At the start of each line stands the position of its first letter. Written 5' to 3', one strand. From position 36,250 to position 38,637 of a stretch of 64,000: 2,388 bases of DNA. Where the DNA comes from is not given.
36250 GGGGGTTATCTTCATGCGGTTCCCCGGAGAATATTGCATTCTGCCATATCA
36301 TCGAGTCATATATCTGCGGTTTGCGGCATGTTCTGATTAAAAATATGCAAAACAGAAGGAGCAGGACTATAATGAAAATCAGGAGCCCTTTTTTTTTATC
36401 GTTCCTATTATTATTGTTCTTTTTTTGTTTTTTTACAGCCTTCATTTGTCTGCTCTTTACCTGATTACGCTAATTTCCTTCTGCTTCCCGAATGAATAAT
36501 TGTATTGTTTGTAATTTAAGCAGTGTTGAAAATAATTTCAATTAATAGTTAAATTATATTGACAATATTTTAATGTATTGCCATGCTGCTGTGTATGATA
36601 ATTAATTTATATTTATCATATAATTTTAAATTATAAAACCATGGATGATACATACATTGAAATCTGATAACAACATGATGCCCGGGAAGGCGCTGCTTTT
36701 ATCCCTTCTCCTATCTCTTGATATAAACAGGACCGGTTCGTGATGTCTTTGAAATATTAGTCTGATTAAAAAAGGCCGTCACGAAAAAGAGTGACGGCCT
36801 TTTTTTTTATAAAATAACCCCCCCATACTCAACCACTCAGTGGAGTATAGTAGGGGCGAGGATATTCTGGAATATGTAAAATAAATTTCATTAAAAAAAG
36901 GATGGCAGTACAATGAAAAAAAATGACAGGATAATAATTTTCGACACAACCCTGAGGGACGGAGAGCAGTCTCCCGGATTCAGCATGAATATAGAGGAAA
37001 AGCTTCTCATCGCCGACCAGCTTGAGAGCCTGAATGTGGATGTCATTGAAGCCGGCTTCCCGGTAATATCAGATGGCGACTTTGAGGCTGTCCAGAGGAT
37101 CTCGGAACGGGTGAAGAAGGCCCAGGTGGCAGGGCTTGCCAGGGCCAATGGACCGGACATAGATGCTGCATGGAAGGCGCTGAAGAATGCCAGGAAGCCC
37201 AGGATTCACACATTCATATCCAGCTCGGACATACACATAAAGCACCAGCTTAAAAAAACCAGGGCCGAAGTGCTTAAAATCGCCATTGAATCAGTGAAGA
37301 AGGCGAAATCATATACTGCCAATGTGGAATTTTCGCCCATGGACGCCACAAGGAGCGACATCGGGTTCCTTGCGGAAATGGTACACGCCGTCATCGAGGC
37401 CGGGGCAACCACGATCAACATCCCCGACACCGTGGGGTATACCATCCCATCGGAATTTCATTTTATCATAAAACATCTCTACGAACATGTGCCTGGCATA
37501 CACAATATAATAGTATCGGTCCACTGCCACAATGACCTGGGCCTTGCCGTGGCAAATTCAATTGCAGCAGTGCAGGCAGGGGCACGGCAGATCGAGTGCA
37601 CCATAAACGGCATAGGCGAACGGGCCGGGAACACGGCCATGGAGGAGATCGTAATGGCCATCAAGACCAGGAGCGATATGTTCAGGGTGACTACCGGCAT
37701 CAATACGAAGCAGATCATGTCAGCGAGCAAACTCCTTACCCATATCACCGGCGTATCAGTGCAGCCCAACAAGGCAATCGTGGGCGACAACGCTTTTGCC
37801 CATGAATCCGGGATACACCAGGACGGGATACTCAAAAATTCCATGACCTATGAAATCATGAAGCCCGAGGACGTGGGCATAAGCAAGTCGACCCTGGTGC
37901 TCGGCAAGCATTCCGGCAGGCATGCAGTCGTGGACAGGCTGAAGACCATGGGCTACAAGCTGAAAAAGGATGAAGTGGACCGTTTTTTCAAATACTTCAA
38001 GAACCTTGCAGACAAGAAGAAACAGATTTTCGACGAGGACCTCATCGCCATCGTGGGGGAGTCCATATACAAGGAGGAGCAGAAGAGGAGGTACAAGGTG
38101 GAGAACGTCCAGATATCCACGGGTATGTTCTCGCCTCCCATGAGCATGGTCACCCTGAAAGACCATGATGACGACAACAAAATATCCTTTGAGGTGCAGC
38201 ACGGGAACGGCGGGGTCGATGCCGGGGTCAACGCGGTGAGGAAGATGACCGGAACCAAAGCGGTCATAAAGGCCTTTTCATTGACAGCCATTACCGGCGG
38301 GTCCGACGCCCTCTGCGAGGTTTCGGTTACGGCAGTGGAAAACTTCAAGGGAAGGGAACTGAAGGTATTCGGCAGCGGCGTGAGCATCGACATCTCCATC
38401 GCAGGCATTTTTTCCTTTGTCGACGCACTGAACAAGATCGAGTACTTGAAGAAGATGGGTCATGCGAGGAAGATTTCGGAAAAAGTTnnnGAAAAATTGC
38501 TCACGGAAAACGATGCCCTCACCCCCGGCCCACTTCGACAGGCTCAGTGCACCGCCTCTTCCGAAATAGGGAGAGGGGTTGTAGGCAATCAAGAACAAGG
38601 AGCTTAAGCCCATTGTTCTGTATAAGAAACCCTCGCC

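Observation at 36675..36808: Leucine-rich leader peptide plus terminator upstream of leuA (transcription attenuator)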

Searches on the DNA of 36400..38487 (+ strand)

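Call 4: search_rna_families(source=window, start=36400, end=36950, threshold=evalue, max_evalue=10, show_alignments=3)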
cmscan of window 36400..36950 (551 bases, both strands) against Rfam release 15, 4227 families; matches with E-value up to 10: 29.
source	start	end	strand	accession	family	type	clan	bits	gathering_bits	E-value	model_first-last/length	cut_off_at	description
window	36768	36859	-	RF02450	ncr1175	Gene; sRNA;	-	34.5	60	0.00018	1-110/110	no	Bacillus sRNA ncr1175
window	36766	36871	-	RF00506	Thr_leader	Cis-reg; leader;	-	28.9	55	0.0022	1-118/118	no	Threonine operon leader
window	36763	36853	-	RF04312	trpB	Cis-reg;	-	28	59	0.081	1-107/107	no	trpB ncRNA motif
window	36718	36807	+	RF00506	Thr_leader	Cis-reg; leader;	-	27.4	55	0.0048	1-118/118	no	Threonine operon leader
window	36758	36930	-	RF00121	MicC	Gene; sRNA;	-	26.7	90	0.084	1-123/123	no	MicC RNA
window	36764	36880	-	RF02074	STnc240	Gene; sRNA;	-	26.3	55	0.11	1-77/77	no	Enterobacterial sRNA STnc240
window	36766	36892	-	RF01859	Phe_leader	Cis-reg; leader;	-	25.5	55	0.049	1-125/125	no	Phenylalanine leader peptide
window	36752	36869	-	RF00397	SNORA14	Gene; snRNA; snoRNA; HACA-box;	-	24.1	36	0.027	1-135/135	no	Small nucleolar RNA SNORA14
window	36604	36811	+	RF02079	STnc180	Gene; sRNA;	-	21.3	50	0.065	1-208/208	no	Enterobacterial sRNA STnc180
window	36756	36815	+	RF02362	Yfr10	Gene; sRNA;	-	21.2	43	1.1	1-78/78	no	Cyanobacterial functional RNA 10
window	36663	36812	+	RF00558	L20_leader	Cis-reg; leader;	-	20.9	58.7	0.12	1-127/127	no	Ribosomal protein L20 leader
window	36730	36810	+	RF02551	DapZ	Cis-reg;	-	20.9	56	0.32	1-78/78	no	ABC transporter regulator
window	36766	36923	-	RF04182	GibS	Gene; sRNA;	-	20.9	115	1.6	1-142/142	no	GibS sRNA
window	36729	36810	+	RF04312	trpB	Cis-reg;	-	20.1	59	2.8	1-107/107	no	trpB ncRNA motif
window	36772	36814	-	RF02050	STnc470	Gene; sRNA;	-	19.8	80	0.009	99-141/226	no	Salmonella enterica sRNA STnc470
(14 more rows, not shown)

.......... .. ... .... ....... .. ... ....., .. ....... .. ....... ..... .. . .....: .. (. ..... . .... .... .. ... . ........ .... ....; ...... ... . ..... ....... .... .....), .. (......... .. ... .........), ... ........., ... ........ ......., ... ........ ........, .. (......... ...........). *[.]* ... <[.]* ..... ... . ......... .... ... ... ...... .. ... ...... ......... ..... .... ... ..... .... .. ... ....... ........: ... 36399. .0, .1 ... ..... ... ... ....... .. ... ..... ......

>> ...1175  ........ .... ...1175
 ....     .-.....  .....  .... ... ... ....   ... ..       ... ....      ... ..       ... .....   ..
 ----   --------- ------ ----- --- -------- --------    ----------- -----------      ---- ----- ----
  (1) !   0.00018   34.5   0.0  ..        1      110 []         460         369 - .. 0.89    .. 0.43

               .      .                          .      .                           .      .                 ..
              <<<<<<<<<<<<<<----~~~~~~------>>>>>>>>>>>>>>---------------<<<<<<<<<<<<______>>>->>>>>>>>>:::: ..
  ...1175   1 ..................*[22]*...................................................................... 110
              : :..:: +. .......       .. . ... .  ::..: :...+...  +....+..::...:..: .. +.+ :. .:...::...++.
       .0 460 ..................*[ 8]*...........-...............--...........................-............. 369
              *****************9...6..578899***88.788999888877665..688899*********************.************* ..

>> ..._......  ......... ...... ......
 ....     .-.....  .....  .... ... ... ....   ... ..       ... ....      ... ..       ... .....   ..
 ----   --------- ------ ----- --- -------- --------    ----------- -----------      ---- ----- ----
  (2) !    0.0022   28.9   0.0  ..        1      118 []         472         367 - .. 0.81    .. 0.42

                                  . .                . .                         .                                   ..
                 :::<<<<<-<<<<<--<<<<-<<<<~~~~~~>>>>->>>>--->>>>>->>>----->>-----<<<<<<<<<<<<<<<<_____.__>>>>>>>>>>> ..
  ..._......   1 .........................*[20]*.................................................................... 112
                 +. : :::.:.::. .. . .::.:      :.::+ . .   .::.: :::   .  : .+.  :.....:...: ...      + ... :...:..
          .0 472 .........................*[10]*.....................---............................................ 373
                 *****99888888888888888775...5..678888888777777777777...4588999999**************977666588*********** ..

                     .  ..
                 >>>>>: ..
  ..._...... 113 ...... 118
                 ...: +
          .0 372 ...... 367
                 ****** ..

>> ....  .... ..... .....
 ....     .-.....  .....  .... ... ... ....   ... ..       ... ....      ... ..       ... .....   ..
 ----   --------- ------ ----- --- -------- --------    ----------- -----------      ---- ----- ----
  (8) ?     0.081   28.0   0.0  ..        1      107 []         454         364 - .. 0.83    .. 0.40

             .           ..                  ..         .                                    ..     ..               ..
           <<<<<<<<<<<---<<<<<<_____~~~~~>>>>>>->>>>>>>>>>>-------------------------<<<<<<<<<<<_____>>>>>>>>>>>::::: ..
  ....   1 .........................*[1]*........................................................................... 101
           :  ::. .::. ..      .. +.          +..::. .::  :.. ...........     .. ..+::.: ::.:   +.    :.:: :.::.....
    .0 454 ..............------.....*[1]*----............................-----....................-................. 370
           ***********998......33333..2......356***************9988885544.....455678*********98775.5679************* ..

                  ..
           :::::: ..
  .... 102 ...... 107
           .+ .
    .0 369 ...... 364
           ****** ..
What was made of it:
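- The sub-threshold hits (Thr_leader, Phe_leader, ncr1175) are aligned mainly on the terminator hairpin (call 4).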

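Call 33: search_rna_families(sources=[L001, L002, L003, L005, L009, L011, L012, L013, L017, L018, L020, L021, L024, L025, L008], threshold=gathering)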
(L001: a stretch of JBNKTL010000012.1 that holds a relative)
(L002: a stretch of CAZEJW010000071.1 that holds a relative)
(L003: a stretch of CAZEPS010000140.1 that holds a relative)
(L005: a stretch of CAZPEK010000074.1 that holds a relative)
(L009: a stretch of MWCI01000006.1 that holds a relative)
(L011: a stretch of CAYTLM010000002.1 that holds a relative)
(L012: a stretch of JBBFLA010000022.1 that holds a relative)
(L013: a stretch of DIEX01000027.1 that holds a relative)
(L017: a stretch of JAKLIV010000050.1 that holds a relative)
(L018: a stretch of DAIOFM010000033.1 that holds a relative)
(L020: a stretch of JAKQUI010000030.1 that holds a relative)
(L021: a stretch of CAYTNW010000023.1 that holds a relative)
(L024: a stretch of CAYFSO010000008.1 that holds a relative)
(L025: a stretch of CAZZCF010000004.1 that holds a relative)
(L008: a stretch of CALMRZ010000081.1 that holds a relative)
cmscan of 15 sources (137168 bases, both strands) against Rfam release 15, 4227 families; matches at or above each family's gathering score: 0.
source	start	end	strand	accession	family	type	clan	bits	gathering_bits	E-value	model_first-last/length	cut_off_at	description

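Call 39: build_rna_model(alignment_id=A1, structure=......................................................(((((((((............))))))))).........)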
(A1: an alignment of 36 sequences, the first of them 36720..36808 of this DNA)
Model R1 built from alignment A1 (36 sequences, 93 columns); structure: as given.
model positions 83; base pairs 9; branch points 0; effective number of sequences 6.46; information 0.684 bits per position. Calibrated on 0.2 Mb of random sequence (short: E-values are rough).
structure used (alignment columns):
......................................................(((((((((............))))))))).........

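Call 40: search_with_rna_model(model_id=R1, source=window, filters=off, max_evalue=10)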
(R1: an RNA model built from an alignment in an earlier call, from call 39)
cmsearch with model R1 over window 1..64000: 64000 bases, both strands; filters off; matches with E-value up to 10: 10.
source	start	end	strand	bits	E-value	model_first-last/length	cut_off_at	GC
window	36720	36805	+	70.1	1.5e-11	1-83/83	no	0.38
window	36768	36848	-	39.3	1.2e-05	1-83/83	no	0.41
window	46200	46272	+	13.2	1.1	1-83/83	no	0.23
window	40022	40118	+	13.1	1.2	1-83/83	no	0.47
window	43090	43161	-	12.2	1.7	1-83/83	no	0.35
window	60025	60093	-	9.9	4.8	1-83/83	no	0.33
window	42781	42867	+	9.8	5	1-83/83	no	0.34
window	21311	21361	-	9.6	5.4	21-83/83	no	0.2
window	7988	8081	-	9.4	5.9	1-83/83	no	0.38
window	52096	52166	-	8.3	9.5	1-83/83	no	0.27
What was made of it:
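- The covariance model also scores the reverse strand at 39.3 bits (call 40).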

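Call 41: search_with_rna_model(model_id=R1, sources=[L001, L002, L003, L004, L005, L006, L007, L008, L009, L010, L011, L012, L013, L014, L015, L016, L017, L018, L019, L020, L021, L022, L023, L024, L025, L026, L027, L028, L029, L030, L031, L032, L033, L034, L035, L036, L037, L038, L039, L040, L041, L042, L043, L044, L045, L046, L047, L048, L049, L050, L051, L052, L053, L054, L055, L056, L057, L058, L059, L060, L061, L062, L063, L064, L065, L066, L067, L068, L069, L070, L071, L072, L073, L074, L075, L076, L077, L078, L079, L080], max_evalue=0.1)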
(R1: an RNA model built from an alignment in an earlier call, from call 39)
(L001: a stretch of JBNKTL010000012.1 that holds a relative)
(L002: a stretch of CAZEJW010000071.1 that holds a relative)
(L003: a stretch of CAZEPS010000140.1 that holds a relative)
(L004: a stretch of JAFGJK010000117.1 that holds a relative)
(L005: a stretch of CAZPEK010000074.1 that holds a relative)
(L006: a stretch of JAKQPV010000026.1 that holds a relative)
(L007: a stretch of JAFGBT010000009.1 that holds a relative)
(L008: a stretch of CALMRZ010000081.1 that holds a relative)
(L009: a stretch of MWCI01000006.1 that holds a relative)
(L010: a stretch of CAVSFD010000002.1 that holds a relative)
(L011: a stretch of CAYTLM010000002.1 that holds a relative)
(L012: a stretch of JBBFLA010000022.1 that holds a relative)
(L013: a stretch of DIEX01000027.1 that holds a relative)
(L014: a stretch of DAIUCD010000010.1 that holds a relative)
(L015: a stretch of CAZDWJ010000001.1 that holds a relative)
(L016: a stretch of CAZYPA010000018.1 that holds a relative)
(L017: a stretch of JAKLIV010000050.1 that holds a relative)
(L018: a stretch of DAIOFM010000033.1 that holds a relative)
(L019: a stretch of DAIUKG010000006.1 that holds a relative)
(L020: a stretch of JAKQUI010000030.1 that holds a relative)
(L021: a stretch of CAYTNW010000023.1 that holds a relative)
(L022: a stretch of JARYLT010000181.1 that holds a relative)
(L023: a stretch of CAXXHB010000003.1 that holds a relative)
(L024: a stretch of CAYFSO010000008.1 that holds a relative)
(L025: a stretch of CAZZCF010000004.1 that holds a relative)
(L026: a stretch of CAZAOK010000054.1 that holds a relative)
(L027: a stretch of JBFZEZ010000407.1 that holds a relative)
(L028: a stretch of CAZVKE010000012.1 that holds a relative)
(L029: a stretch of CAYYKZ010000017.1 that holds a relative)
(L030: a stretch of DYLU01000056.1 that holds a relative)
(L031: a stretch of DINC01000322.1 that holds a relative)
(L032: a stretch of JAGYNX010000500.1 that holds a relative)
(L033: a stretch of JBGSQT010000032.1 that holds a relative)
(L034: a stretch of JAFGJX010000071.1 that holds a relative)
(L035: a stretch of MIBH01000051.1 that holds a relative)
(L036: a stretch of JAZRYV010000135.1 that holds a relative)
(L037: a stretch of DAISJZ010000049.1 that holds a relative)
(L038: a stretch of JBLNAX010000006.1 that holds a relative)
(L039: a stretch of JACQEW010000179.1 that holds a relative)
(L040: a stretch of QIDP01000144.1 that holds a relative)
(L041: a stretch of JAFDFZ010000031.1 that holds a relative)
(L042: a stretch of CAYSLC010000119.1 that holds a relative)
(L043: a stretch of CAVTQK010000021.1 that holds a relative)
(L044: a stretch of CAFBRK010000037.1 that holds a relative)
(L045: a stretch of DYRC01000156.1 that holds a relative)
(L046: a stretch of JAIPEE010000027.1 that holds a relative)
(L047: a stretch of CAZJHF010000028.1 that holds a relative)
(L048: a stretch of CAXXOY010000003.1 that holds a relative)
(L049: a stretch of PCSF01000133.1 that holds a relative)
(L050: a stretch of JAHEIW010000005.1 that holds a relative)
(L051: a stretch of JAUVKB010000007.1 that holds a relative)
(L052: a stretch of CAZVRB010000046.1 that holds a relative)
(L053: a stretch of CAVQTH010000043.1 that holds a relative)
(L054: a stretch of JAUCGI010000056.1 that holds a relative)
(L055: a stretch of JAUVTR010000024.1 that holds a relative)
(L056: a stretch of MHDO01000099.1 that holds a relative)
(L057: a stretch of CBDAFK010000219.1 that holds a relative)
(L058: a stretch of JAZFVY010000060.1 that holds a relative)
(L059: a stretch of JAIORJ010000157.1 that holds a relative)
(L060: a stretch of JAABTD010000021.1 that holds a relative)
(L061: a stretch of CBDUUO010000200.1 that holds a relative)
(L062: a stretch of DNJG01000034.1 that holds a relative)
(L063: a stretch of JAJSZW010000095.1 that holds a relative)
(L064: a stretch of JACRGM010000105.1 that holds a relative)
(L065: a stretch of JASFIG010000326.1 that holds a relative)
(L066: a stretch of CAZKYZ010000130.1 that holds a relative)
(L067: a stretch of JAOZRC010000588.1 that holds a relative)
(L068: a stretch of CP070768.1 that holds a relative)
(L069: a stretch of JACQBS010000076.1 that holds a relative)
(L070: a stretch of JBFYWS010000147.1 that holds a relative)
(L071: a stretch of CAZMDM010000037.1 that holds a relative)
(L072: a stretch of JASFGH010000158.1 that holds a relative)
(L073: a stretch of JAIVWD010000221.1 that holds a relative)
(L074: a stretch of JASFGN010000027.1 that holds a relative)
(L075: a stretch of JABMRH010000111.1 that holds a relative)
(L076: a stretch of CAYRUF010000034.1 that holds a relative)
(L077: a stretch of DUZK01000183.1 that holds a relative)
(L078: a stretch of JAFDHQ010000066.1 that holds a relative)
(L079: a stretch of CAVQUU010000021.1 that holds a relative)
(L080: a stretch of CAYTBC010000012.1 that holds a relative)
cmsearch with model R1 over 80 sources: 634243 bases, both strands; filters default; matches with E-value up to 0.1: 45.
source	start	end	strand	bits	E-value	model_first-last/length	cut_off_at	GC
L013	3728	3811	+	82.9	5.6e-13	1-83/83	no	0.43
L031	3580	3663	+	82.6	6.4e-13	1-83/83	no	0.43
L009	3776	3855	+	80.1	1.9e-12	1-83/83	no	0.39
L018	3672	3755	+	79.7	2.2e-12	1-83/83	no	0.45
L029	3763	3846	+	79.5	2.5e-12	1-83/83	no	0.38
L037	3665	3747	+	78.1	4.6e-12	1-83/83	no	0.45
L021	3765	3850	+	76.3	1e-11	1-83/83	no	0.49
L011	2050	2133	+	75.9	1.2e-11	1-83/83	no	0.37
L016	2060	2143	+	75.9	1.2e-11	1-83/83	no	0.37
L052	2524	2606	+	73.1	4.1e-11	1-83/83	no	0.47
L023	3734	3817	+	73.1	4.2e-11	1-83/83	no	0.42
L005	3770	3852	+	72.8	4.7e-11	1-83/83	no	0.43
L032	265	347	+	72.7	4.9e-11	1-83/83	no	0.49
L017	3774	3858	+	69.9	1.7e-10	1-83/83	no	0.45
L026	221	302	+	69.7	1.9e-10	1-83/83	no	0.49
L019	3808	3892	+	69.5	2e-10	1-83/83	no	0.46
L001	3843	3926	+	68.6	3e-10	1-83/83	no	0.45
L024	3782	3864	+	68.2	3.6e-10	1-83/83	no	0.48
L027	1019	1103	+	67.5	4.8e-10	1-83/83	no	0.4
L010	3737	3816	+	67.5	4.8e-10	1-83/83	no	0.47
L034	255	335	+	66.5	7.4e-10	1-83/83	no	0.47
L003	241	322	+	65.7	1.1e-09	1-83/83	no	0.5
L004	3880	3961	+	65.5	1.2e-09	1-83/83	no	0.49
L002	3738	3817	+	61.7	6.1e-09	1-83/83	no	0.47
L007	3750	3828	+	59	2e-08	1-83/83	no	0.51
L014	3768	3853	+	58.9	2.1e-08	1-83/83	no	0.49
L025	3798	3881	+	58.2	2.8e-08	1-83/83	no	0.46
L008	3736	3816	+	57.8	3.4e-08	1-83/83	no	0.46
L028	3704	3792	+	57.4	4e-08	1-83/83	no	0.44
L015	3788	3870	+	56.9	5.2e-08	1-83/83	no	0.47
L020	3775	3858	+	56.7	5.5e-08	1-83/83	no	0.56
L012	3789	3870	+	56.7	5.5e-08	1-83/83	no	0.46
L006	3736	3815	+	56.3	6.6e-08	1-83/83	no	0.44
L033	3866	3944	+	56.1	7.3e-08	1-83/83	no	0.51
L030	3788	3869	+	55.6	9.1e-08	1-83/83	no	0.46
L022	401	482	+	55.5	9.5e-08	1-83/83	no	0.48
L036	3811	3880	+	41.3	4.8e-05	1-83/83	no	0.36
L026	266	348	-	37.2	0.00029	1-83/83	no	0.48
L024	3831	3907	-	34.9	0.0008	1-83/83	no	0.49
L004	3926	3996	-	34.1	0.0011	1-83/83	no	0.41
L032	310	393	-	29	0.011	1-83/83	no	0.48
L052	2569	2652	-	28.7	0.012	1-83/83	no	0.49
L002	3780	3832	-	26.3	0.035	31-83/83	no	0.45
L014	3813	3889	-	25.8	0.043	1-83/83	no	0.47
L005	3817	3858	-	25.6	0.048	40-83/83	no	0.4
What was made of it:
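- Covariance model R1 finds exactly one forward-strand copy in the 64-kb window (70.1 bits) and one upstream of leuA in each spirochaete locus, and none in loci L038-L080 (calls 40, 41).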

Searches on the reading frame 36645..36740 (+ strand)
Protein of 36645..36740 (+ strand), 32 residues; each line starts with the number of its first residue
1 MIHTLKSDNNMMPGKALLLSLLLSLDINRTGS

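Call 58: search_protein_families(library=pfam, proteins=[window:36645-36740:+], max_evalue=10)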
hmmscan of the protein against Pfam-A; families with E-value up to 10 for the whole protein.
seq(32 aa): 0 families

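Call 59: search_protein_families(library=ncbifam, proteins=[window:36645-36740:+], max_evalue=10)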
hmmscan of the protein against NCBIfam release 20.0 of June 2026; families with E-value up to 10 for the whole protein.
seq(32 aa): 0 families
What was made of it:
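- Tried and rejected: Pfam and NCBIfam searches with six leader peptides found nothing (calls 58, 59).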
